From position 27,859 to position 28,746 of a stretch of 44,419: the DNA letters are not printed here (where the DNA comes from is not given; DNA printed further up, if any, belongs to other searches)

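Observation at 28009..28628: Stand-alone HTH-domain protein with unknown C-terminal domain in the moron position just inside attP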

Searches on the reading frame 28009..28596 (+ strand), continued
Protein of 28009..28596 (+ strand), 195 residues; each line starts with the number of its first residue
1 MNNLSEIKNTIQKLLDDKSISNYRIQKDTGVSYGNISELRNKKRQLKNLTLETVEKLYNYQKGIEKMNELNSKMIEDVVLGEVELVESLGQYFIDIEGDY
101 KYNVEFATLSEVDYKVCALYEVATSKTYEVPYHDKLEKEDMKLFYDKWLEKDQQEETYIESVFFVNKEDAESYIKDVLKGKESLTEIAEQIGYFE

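Call 46: find_encoding_contigs(protein=P0045, flank=3000, max_places=3)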
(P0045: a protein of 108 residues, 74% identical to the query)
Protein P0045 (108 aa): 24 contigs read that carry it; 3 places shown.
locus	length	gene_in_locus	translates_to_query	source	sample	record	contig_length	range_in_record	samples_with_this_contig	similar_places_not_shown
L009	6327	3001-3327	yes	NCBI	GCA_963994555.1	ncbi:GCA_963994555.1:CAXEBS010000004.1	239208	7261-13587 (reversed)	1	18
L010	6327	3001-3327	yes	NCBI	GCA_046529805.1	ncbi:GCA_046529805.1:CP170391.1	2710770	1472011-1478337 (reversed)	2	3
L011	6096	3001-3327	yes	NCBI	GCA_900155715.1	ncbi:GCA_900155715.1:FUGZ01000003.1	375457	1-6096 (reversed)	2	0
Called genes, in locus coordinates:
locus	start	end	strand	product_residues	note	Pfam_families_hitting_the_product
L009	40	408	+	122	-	PF00376:MerR, PF13411:MerR_1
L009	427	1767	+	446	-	PF03951:Gln-synt_N, PF00120:Gln-synt_C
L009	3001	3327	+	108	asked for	-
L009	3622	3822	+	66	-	-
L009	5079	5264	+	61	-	-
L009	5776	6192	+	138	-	-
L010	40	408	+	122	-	PF00376:MerR, PF13411:MerR_1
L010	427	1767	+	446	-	PF03951:Gln-synt_N, PF00120:Gln-synt_C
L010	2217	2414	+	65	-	-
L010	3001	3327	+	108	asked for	-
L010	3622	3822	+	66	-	-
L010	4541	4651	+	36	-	-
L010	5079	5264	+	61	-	-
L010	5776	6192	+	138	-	-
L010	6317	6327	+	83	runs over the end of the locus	-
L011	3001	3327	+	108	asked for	-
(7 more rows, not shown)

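Call 47: find_encoding_contigs(protein=P0014, flank=3000, max_places=3)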
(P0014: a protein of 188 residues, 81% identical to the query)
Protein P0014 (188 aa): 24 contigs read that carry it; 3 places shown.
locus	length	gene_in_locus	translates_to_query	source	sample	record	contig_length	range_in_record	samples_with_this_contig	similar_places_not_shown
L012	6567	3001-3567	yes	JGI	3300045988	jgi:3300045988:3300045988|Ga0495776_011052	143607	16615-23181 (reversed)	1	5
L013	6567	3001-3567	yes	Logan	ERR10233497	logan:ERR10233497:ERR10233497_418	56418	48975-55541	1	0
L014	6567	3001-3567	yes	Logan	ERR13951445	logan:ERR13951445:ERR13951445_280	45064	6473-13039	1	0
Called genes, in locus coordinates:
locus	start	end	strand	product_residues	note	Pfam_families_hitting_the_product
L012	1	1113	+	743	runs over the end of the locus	PF10651:BppU_N, PF01522:Polysacc_deac_1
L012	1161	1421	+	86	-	PF04688:Holin_SPP1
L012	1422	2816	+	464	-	PF05257:CHAP, PF01520:Amidase_3, PF25606:SH3b_P2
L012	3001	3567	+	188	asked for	-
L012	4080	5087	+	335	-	-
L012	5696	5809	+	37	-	-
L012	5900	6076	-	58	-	-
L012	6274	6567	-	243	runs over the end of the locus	-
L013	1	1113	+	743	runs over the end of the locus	PF10651:BppU_N, PF01522:Polysacc_deac_1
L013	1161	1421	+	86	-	PF04688:Holin_SPP1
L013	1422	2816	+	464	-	PF05257:CHAP, PF01520:Amidase_3, PF25606:SH3b_P2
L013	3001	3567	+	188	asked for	-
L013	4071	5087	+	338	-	-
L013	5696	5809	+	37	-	-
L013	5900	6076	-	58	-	-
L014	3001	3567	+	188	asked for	-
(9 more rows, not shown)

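Call 50: get_annotated_region(hit=H60, flank=900)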
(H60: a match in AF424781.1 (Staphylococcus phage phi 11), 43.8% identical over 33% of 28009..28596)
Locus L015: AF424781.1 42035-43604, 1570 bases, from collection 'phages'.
description: Staphylococcus phage phi 11, complete genome.
organism: Staphylococcus phage phi 11 (NCBI taxid 2681609)
taxonomy: Viruses; Duplodnaviria; Heunggongvirae; Uroviricota; Caudoviricetes; Azeredovirinae; Dubowvirus; Dubowvirus dv11
host: Staphylococcus aureus strain 8325; source: -; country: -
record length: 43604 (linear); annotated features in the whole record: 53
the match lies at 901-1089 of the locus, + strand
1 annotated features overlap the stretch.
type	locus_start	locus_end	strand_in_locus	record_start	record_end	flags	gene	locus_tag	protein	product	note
CDS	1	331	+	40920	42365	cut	-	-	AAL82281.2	amidase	-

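Call 51: get_annotated_region(hit=H7, flank=900)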
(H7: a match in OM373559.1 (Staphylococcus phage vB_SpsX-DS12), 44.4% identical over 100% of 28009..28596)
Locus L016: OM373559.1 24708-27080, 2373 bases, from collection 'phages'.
description: UNVERIFIED: Staphylococcus phage vB_SpsX-DS12, complete genome.
organism: Staphylococcus phage vB_SpsX-DS12 (NCBI taxid 2924921)
taxonomy: Viruses; Duplodnaviria; Heunggongvirae; Uroviricota; Caudoviricetes; Triavirus
host: Staphylococcus pseudintermedius; source: canine skin; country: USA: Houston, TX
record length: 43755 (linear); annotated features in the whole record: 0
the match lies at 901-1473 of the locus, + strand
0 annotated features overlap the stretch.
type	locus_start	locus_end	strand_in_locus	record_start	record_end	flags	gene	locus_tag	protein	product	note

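Call 52: get_annotated_region(hit=H11, flank=900)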
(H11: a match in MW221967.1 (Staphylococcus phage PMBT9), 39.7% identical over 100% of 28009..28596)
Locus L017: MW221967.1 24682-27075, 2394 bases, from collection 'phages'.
description: Staphylococcus phage PMBT9, complete genome.
organism: Staphylococcus phage PMBT9 (NCBI taxid 2796498)
taxonomy: Viruses; Duplodnaviria; Heunggongvirae; Uroviricota; Caudoviricetes; Rockefellervirus
host: -; source: wash water of piglets; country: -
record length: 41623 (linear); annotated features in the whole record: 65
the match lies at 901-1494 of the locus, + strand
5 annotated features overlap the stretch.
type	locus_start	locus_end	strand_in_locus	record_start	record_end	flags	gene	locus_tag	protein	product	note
CDS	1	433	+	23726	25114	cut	-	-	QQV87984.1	lysin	lysin, N-acetylmuramoyl-L-alanine amidase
CDS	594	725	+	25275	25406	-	-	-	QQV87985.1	hypothetical protein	-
CDS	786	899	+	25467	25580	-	-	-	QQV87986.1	hypothetical protein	-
CDS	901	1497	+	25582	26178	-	-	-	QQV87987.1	hypothetical protein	-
CDS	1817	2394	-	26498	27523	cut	-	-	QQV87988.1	integrase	-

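Call 53: get_annotated_region(hit=H13, flank=900)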
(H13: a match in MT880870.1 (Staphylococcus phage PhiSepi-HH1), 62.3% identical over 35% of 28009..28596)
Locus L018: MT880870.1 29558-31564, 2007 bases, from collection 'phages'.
description: Staphylococcus phage PhiSepi-HH1, complete genome.
organism: Staphylococcus phage PhiSepi-HH1 (NCBI taxid 2782524)
taxonomy: Viruses; Duplodnaviria; Heunggongvirae; Uroviricota; Caudoviricetes
host: Staphylococcus epidermidis HD21-2; source: -; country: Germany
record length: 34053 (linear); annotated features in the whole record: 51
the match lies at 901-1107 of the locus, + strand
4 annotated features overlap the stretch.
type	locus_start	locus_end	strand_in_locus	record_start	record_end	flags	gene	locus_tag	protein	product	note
CDS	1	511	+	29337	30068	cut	-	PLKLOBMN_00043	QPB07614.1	hypothetical protein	-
CDS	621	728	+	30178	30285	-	-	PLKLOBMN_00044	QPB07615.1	hypothetical protein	-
CDS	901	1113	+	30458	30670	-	-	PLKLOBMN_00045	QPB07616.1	hypothetical protein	-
CDS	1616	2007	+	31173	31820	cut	-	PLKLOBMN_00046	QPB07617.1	hypothetical protein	-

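Call 54: get_annotated_region(hit=H15, flank=900)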
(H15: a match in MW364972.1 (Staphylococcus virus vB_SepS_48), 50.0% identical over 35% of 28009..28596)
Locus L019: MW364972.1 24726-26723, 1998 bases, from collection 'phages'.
description: Staphylococcus virus vB_SepS_48, complete genome.
organism: Staphylococcus virus vB_SepS_48 (NCBI taxid 2797320)
taxonomy: Viruses; Duplodnaviria; Heunggongvirae; Uroviricota; Caudoviricetes; Rockefellervirus
host: Staphylococcus epidermidis; source: induced prophage; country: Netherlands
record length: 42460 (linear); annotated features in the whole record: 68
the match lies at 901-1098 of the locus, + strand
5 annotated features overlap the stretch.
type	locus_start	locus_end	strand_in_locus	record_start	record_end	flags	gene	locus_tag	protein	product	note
CDS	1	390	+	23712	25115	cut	-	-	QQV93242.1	N-acetylmuramoyl-L-alanine amidase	gp48_28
CDS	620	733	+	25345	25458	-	-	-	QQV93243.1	hypothetical protein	gp48_29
CDS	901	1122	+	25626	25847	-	-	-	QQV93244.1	putative DNA-binding protein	gp48_30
CDS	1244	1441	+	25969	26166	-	-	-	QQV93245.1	hypothetical protein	gp48_31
CDS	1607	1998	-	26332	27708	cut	-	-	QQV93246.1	integrase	gp48_32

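Call 55: get_annotated_region(hit=H26, flank=900)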
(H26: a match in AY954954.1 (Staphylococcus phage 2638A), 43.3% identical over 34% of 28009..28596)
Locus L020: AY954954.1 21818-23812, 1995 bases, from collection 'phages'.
description: Bacteriophage 2638A, complete genome.
organism: Staphylococcus phage 2638A (NCBI taxid 320836)
taxonomy: Viruses; Duplodnaviria; Heunggongvirae; Uroviricota; Caudoviricetes; Fibralongavirus; Fibralongavirus fv2638A
host: -; source: -; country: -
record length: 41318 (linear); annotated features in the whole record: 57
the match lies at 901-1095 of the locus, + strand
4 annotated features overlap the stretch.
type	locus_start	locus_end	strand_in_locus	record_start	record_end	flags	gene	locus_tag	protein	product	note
CDS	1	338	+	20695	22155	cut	-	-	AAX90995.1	ORF007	2638AORF007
CDS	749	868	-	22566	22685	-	-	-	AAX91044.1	ORF150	2638AORF150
CDS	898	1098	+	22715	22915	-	-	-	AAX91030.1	ORF058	2638AORF058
CDS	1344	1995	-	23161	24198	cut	-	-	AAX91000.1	ORF012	2638AORF012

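Call 59: list_cluster_members(proteins=[P0024, P0002, window:28009-28596:+])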
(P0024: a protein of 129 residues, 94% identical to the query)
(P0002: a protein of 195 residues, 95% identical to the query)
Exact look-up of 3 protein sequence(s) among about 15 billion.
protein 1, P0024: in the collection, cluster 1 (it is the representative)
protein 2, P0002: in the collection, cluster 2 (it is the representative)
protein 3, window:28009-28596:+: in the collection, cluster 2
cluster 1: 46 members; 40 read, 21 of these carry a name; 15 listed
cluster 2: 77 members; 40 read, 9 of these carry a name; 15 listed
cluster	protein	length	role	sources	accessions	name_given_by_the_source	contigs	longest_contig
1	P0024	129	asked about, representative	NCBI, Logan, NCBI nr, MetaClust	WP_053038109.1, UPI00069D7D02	hypothetical protein [Staphylococcus haemolyticus] | status=active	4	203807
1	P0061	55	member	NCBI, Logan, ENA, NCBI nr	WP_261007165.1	hypothetical protein [Staphylococcus haemolyticus]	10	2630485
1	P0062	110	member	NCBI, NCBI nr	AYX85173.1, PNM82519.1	hypothetical protein EGX85_02000 [Staphylococcus haemolyticus]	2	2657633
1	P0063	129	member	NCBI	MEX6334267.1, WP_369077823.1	hypothetical protein [Staphylococcus haemolyticus]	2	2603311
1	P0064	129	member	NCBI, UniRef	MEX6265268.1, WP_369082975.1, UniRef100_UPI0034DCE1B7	hypothetical protein [Staphylococcus haemolyticus] | hypothetical protein n=1 Tax=Staphylococcus haemolyticus TaxID=1283 RepID=UPI0034DCE1B7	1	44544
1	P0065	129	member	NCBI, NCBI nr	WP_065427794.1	hypothetical protein [Staphylococcus haemolyticus]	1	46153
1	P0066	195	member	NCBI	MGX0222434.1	DNA-binding Xre family transcriptional regulator [Staphylococcus haemolyticus]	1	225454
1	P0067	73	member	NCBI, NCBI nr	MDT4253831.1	hypothetical protein RO986_01345, partial [Staphylococcus haemolyticus] | hypothetical protein [Staphylococcus haemolyticus]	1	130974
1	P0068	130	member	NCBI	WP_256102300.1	hypothetical protein, partial [Staphylococcus haemolyticus]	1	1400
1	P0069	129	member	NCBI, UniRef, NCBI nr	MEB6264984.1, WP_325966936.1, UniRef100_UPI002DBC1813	hypothetical protein MXL63_01140 [Staphylococcus haemolyticus] | hypothetical protein n=1 Tax=Staphylococcus haemolyticus TaxID=1283 RepID=UPI002DBC1813 | hypothetical protein [Staphylococcus haemolyticus]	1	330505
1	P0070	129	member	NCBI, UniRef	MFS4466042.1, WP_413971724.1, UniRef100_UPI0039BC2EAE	hypothetical protein ACMFKE_11675 [Staphylococcus haemolyticus] | hypothetical protein n=1 Tax=Staphylococcus haemolyticus TaxID=1283 RepID=UPI0039BC2EAE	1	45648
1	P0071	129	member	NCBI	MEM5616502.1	hypothetical protein AAHH63_11970 [Staphylococcus haemolyticus]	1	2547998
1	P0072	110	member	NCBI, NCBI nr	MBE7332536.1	hypothetical protein INS16_07715 [Staphylococcus haemolyticus] | hypothetical protein [Staphylococcus haemolyticus]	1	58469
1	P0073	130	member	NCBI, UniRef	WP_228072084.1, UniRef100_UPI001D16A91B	hypothetical protein, partial [Enterococcus faecalis] | hypothetical protein n=2 Tax=Bacilli TaxID=91061 RepID=UPI001D16A91B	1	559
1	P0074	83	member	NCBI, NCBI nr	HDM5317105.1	TPA: hypothetical protein PZ001_002821, partial [Staphylococcus aureus] | hypothetical protein [Staphylococcus aureus]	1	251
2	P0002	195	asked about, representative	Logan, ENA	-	-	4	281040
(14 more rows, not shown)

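Call 61: find_encoding_contigs(protein=P0026, flank=1200, max_places=3)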
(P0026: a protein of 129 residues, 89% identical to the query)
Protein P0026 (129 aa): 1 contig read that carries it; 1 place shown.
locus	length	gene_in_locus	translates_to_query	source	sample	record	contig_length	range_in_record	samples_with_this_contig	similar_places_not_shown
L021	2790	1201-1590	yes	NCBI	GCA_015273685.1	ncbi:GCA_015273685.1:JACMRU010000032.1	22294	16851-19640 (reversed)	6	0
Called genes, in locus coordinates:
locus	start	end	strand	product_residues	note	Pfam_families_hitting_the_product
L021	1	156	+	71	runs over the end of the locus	-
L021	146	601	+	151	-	PF10097:DUF2335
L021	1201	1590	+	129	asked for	-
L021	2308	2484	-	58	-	-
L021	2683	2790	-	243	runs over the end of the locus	-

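Call 62: find_encoding_contigs(protein=P0035, flank=1200, max_places=3)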
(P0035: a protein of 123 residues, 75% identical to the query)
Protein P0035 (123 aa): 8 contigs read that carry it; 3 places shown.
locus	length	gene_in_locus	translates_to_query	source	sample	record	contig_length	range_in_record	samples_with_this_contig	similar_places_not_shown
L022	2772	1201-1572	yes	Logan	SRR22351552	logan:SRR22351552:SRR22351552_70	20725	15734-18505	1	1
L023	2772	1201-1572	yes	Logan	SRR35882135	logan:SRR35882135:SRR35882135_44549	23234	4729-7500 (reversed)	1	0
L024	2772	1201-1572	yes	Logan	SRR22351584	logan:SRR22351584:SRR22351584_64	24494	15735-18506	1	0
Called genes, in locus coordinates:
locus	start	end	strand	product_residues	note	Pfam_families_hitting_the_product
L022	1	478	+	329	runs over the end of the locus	PF21948:LplA-B_cat, PF03099:BPL_LplA_LipB, PF10437:Lip_prot_lig_C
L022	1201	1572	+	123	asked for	-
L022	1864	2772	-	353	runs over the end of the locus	PF14657:Arm-DNA-bind_4 (weak), PF00589:Phage_integrase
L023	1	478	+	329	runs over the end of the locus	PF21948:LplA-B_cat, PF03099:BPL_LplA_LipB, PF10437:Lip_prot_lig_C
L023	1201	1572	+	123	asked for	-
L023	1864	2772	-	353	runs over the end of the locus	PF14657:Arm-DNA-bind_4 (weak), PF00589:Phage_integrase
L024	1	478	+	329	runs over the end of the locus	PF21948:LplA-B_cat, PF03099:BPL_LplA_LipB, PF10437:Lip_prot_lig_C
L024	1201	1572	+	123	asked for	-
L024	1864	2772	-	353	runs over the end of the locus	PF14657:Arm-DNA-bind_4 (weak), PF00589:Phage_integrase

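Call 63: find_encoding_contigs(protein=P0065, flank=1200, max_places=3)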
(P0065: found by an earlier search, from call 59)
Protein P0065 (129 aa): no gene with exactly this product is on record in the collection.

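Call 86: search_solved_structures(query=P0060, max_evalue=0.01)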
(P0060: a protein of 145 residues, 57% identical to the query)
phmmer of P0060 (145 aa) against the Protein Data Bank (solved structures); distinct sequences matched with E-value up to 0.01: 3.
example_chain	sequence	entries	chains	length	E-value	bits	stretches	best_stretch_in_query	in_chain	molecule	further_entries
8jfr_B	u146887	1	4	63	9.3e-09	38.7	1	9-66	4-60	AcrIIA15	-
8jfo_B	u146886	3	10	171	1.5e-07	34.8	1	9-113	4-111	AcrIIA15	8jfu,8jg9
9lx2_A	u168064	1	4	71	0.00067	23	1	19-59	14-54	anti-CRISPR-associated protein Aca11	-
